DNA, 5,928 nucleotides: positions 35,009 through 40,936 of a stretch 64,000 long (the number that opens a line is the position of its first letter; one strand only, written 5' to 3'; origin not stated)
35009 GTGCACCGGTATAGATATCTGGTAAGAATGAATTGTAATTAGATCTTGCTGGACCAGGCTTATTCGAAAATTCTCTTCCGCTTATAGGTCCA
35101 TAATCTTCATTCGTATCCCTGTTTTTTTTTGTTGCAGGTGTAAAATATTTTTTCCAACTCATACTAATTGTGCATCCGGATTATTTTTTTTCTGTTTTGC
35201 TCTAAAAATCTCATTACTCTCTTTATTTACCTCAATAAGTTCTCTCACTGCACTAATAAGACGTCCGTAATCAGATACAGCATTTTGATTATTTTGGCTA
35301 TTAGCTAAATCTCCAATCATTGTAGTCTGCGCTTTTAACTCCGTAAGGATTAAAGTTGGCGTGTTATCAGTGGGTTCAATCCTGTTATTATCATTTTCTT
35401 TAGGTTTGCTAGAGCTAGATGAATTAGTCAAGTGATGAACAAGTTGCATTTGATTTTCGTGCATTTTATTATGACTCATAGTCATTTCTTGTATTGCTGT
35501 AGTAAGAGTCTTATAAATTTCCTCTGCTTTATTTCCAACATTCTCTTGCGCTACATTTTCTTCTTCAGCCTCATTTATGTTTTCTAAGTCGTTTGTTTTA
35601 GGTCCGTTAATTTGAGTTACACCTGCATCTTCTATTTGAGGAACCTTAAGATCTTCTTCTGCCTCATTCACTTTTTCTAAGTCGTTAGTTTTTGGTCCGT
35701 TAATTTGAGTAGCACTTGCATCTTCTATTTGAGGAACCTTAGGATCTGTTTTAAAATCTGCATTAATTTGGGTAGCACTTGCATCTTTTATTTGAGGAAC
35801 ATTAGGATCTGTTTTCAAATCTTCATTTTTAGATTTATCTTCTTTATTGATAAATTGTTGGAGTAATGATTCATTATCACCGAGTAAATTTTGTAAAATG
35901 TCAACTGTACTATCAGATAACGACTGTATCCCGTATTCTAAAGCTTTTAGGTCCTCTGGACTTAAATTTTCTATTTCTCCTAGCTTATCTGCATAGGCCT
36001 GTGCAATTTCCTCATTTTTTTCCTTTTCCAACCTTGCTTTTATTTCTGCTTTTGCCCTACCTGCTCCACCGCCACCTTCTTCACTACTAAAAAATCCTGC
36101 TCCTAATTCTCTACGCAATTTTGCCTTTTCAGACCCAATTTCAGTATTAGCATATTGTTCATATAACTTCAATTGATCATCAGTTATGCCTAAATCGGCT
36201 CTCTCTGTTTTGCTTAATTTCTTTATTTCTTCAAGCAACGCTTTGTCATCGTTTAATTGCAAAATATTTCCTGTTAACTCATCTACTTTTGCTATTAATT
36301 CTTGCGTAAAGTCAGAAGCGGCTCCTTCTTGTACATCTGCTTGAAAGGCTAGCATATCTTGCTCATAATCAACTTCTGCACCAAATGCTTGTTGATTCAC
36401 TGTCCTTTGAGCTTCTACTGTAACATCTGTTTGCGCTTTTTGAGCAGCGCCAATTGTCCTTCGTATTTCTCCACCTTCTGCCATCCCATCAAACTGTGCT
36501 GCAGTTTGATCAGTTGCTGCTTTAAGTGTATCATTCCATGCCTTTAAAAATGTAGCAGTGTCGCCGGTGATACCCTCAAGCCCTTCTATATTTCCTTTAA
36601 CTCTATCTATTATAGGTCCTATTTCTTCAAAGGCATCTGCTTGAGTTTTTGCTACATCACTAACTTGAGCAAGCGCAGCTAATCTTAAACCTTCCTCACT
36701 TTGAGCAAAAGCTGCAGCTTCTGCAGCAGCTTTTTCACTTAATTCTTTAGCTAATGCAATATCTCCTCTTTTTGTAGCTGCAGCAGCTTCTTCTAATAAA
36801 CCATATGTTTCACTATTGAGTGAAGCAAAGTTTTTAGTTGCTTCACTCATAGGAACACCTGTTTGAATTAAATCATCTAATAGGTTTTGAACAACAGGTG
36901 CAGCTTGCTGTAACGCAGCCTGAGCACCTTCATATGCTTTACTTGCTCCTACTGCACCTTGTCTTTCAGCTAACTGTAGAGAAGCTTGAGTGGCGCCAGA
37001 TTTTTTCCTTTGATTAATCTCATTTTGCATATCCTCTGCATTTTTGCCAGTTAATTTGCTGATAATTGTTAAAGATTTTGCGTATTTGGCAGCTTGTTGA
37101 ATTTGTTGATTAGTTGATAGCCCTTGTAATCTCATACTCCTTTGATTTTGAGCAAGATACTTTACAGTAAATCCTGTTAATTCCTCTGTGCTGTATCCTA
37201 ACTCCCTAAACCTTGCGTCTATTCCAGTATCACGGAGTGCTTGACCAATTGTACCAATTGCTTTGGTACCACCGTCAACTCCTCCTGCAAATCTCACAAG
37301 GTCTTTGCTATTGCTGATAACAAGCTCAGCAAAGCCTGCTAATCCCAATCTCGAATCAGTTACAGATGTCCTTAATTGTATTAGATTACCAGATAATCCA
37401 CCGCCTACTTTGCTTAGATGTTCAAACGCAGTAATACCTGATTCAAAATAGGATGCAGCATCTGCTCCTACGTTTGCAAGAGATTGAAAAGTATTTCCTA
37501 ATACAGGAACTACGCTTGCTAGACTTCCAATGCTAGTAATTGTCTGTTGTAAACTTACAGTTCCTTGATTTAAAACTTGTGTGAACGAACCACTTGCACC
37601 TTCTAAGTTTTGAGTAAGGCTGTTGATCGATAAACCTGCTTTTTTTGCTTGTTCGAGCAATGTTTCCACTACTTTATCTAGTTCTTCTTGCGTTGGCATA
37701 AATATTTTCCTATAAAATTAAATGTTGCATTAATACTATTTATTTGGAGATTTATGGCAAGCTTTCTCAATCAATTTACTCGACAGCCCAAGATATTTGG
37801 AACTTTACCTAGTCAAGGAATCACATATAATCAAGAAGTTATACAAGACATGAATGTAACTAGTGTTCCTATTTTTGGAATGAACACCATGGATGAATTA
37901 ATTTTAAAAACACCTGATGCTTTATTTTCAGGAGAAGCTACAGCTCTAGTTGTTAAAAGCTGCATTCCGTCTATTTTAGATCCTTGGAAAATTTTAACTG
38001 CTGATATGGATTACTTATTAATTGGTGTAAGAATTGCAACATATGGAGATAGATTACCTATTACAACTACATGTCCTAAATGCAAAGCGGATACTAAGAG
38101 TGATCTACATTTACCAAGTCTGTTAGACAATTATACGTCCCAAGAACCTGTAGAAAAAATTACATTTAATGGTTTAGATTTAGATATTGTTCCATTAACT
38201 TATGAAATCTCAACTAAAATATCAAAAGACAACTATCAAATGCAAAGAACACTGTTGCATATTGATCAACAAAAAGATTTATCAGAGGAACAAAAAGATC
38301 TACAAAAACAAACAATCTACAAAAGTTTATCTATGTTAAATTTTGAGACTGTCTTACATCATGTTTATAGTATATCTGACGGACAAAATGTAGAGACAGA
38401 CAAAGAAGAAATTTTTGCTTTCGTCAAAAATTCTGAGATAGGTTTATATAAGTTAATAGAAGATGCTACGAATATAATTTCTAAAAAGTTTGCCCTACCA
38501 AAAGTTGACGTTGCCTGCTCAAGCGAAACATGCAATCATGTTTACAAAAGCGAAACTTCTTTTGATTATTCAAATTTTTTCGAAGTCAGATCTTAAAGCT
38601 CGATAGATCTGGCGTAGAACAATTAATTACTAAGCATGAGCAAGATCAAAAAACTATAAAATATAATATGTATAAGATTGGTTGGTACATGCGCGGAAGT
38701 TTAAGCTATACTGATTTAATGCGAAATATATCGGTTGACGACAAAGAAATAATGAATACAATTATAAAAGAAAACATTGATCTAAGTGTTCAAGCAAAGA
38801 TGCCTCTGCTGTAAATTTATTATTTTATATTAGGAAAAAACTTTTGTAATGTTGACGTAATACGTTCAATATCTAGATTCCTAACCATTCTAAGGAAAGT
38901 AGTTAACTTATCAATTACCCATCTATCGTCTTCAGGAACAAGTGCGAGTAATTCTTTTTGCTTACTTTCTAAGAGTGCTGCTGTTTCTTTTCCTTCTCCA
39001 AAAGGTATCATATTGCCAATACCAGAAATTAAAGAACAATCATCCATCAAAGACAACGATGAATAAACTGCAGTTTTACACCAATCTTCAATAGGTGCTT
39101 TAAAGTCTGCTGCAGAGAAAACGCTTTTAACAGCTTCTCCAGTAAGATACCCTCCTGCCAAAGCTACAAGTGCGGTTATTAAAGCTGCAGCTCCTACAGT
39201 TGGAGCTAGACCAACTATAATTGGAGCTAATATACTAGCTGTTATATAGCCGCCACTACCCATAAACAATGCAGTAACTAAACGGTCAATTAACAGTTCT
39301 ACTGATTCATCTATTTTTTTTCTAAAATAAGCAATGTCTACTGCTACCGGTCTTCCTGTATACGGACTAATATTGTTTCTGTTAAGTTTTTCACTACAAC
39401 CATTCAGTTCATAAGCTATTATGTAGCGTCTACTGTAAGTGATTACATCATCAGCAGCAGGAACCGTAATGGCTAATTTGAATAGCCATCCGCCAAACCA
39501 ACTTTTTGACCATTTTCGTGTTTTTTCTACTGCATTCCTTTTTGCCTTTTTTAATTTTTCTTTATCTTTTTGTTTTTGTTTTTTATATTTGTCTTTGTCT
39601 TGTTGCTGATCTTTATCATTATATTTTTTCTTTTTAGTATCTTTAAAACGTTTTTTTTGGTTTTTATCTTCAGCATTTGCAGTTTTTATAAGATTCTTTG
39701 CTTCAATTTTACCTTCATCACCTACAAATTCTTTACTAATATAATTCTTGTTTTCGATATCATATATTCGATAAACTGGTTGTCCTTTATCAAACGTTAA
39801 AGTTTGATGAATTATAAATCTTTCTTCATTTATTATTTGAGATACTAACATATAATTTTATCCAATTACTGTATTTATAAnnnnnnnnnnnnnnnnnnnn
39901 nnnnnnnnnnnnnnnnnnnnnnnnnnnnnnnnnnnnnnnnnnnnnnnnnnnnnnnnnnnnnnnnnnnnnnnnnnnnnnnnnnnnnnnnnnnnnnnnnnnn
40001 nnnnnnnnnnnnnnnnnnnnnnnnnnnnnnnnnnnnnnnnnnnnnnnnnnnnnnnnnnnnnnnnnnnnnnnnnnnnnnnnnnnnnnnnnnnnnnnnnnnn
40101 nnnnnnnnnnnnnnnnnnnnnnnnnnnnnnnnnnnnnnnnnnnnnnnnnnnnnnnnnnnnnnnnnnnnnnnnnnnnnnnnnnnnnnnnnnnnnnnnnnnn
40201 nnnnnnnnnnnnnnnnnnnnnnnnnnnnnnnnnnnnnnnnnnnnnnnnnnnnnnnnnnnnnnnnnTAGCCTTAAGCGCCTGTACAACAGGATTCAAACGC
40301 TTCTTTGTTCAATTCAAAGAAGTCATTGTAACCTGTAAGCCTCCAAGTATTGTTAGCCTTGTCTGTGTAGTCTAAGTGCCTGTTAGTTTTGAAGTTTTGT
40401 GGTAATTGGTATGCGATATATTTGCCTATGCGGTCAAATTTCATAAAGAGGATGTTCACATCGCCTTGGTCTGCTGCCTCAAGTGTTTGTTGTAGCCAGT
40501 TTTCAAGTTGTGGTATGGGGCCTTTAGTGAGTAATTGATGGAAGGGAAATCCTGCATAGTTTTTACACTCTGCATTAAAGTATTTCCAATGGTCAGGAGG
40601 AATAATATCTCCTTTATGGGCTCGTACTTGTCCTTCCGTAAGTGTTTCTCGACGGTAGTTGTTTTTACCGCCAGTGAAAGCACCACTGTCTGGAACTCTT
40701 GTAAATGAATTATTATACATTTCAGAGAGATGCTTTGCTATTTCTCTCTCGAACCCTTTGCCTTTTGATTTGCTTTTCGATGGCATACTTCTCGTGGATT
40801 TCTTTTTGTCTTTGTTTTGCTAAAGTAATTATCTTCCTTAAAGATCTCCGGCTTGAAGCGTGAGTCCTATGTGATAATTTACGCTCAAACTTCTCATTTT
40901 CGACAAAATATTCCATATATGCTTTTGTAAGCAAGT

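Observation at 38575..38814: Canonical -1 programmed frameshift in a T4-like phage: gp26-like chaperone fused to a hidden downstream ORF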

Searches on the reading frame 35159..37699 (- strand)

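Call 9: search_protein_families(library=pfam, proteins=[window:35159-37699:-], max_evalue=0.1)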
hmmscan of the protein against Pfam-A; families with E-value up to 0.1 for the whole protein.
window:35159-37699:- (846 aa): 1 family
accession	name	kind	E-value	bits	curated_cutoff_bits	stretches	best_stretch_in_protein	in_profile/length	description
PF08590.15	DUF1771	-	0.011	16.5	28.7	1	301-329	18-46/64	Domain of unknown function (DUF1771)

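Call 10: search_protein_families(library=phrogs, proteins=[window:35159-37699:-], max_evalue=0.1)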
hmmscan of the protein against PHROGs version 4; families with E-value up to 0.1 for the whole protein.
window:35159-37699:- (846 aa): 2 families
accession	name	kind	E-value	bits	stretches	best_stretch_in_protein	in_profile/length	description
phrog_14121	-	head and packaging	2.2e-05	24.2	1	24-282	84-346/745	virion structural protein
phrog_8406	-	unknown function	0.059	14.8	0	502-531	46-75/87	-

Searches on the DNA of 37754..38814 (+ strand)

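Call 11: search_dna_similar(query=window:37754-38814:+, collection=phages, mode=distant, max_rows=30)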
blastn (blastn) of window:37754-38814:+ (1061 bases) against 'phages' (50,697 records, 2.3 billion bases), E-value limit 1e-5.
No match.

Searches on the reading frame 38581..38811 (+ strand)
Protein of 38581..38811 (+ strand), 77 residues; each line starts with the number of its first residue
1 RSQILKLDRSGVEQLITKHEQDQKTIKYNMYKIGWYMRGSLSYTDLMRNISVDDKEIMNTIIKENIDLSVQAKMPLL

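Call 50: search_solved_structures(query=A2, max_evalue=1)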
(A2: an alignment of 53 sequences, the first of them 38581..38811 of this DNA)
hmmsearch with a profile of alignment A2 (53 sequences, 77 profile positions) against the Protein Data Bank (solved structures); distinct sequences matched with E-value up to 1: 15.
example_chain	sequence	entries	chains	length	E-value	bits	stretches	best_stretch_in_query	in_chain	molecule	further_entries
2bk6_A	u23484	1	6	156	0.062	16.5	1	22-58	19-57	NON-HEME IRON-CONTAINING FERRITIN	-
2bjy_A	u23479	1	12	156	0.16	15.1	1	22-40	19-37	NON-HEME IRON-CONTAINING FERRITIN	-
5cwd_A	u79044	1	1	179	0.23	14.6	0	51-75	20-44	Designed helical repeat protein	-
1qgh_A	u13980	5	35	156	0.25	14.5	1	22-58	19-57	NON-HEME IRON-CONTAINING FERRITIN | DNA protection during starvation protein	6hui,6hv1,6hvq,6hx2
2iy4_A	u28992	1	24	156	0.27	14.4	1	22-58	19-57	NON-HEME IRON-CONTAINING FERRITIN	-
9hxb_A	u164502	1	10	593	0.31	14.2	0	10-48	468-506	Bacterial antiviral defense protein Ec2ApeA from Escherichia coli strain 2-156-04_S4_C1 (d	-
6sev_A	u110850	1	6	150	0.33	14.1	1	26-58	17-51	DNA starvation/stationary phase protection protein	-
2ftc_M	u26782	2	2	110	0.5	13.5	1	21-66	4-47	mitochondrial ribosomal protein L22 isoform a | 39S ribosomal protein L22, mitochondrial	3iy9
2bkc_A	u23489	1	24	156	0.67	13.1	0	22-40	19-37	NON-HEME IRON-CONTAINING FERRITIN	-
6hvq_E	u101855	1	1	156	0.76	13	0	22-40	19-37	DNA protection during starvation protein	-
4nez_A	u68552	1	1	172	0.82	12.9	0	14-70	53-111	Engineered protein OR276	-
6nu2_T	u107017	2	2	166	0.84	12.8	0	20-66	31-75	39S ribosomal protein L22, mitochondrial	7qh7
9hcg_T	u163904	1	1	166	0.88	12.8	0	20-65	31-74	Large ribosomal subunit protein uL22m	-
7cwx_A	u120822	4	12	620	0.94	12.7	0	3-32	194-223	Decarboxylase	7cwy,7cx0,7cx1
7cwz_A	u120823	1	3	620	0.94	12.7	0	3-32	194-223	Decarboxylase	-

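Call 59: predict_structure(alignment_id=A2)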
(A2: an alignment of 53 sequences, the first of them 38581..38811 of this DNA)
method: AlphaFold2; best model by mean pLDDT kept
length: 77 residues; sequences in the alignment: 53
mean_pLDDT: 90.7   pTM: 0.67
mean pLDDT of the five models: 90.7, 87.7, 87.3, 87.2, 86.2
residues with pLDDT >= 90: 53; 70-90: 23; 50-70: 1; < 50: 0
segments of 3 or more residues with pLDDT < 50: none
pLDDT, mean of each block of 10 residues (from residue 1): 89 95 94 88 90 93 91 82
secondary structure, 60 per line:
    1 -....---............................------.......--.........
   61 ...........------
elements in order: H2-5 H9-36 H43-49 H52-71

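Call 84: fold_search(model_id=the predicted structure, library=viral)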
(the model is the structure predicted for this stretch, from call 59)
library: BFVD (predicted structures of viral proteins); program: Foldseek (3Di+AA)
matches with E <= 10: 208; with E <= 0.001: 0
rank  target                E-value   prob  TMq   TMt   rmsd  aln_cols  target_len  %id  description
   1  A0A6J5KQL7            9.4e-03  1.00  0.69  0.74   1.7        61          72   23  Uncharacterized protein [uncultured Caudovirales phage]
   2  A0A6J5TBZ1            1.3e-01  1.00  0.77  0.81   2.0        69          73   16  Uncharacterized protein [uncultured Caudovirales phage]
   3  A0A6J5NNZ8            1.5e-01  1.00  0.58  0.48   1.1        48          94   14  Uncharacterized protein [uncultured Caudovirales phage]
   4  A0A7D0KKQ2            1.6e-01  1.00  0.55  0.69   1.3        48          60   17  (no name in the UniProt tables at hand)
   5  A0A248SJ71            3.5e-01  0.99  0.62  0.72   1.9        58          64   16  (no name in the UniProt tables at hand)
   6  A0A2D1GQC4            8.6e-01  0.91  0.49  0.65   2.1        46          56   11  (no name in the UniProt tables at hand)
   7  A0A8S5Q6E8            1.3e+00  0.92  0.57  0.74   1.4        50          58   14  Uncharacterized protein [Myoviridae sp. ctTRu92]
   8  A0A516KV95            2.0e+00  0.16  0.36  0.34  14.0        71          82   18  (no name in the UniProt tables at hand)
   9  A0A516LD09            2.4e+00  0.18  0.39  0.42  10.8        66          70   14  (no name in the UniProt tables at hand)
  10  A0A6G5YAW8            2.7e+00  0.54  0.48  0.40   2.0        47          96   17  (no name in the UniProt tables at hand)
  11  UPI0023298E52         2.7e+00  0.28  0.46  0.35   5.9        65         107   12  (no name look-up for this kind of identifier)
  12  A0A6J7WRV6            2.9e+00  0.20  0.41  0.45  11.1        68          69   12  Uncharacterized protein [uncultured Caudovirales phage]
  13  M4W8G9                3.0e+00  0.08  0.28  0.18  13.7        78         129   10  Uncharacterized protein [Mycobacterium phage FF47]
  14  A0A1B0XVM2            3.2e+00  0.25  0.38  0.11   5.3        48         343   17  Putative polyA polymerase [Campylobacter phage PC5]
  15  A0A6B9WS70            3.2e+00  0.07  0.30  0.25  15.1        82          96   15  Uncharacterized protein [Escherichia phage flopper]
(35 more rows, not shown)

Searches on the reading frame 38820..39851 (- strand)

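Call 9: search_protein_families(library=pfam, proteins=[window:38820-39851:-], max_evalue=0.1)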
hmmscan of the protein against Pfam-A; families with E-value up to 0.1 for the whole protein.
window:38820-39851:- (343 aa): 1 family
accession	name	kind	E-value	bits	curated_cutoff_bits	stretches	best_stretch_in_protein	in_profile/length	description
PF12722.12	Hid1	-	0.059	12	22.5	1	56-121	644-712/812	High-temperature-induced dauer-formation protein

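Call 10: search_protein_families(library=phrogs, proteins=[window:38820-39851:-], max_evalue=0.1)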
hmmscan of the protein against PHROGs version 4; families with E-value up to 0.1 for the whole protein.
window:38820-39851:- (343 aa): 0 families

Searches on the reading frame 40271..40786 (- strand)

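Call 9: search_protein_families(library=pfam, proteins=[window:40271-40786:-], max_evalue=0.1)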
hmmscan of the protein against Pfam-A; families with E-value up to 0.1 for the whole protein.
window:40271-40786:- (171 aa): 1 family
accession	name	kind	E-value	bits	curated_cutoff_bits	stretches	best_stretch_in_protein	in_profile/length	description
PF24608.2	PDDEXK_15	-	1.7e-27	96.8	27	1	4-131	1-120/164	Phage putative PDDEXK endonuclease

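Call 10: search_protein_families(library=phrogs, proteins=[window:40271-40786:-], max_evalue=0.1)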
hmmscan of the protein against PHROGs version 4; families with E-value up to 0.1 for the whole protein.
window:40271-40786:- (171 aa): 1 family
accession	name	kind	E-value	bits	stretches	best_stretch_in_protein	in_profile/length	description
phrog_244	-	DNA, RNA and nucleotide metabolism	7.9e-20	72.9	1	1-140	4-115/186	RusA-like Holliday junction resolvase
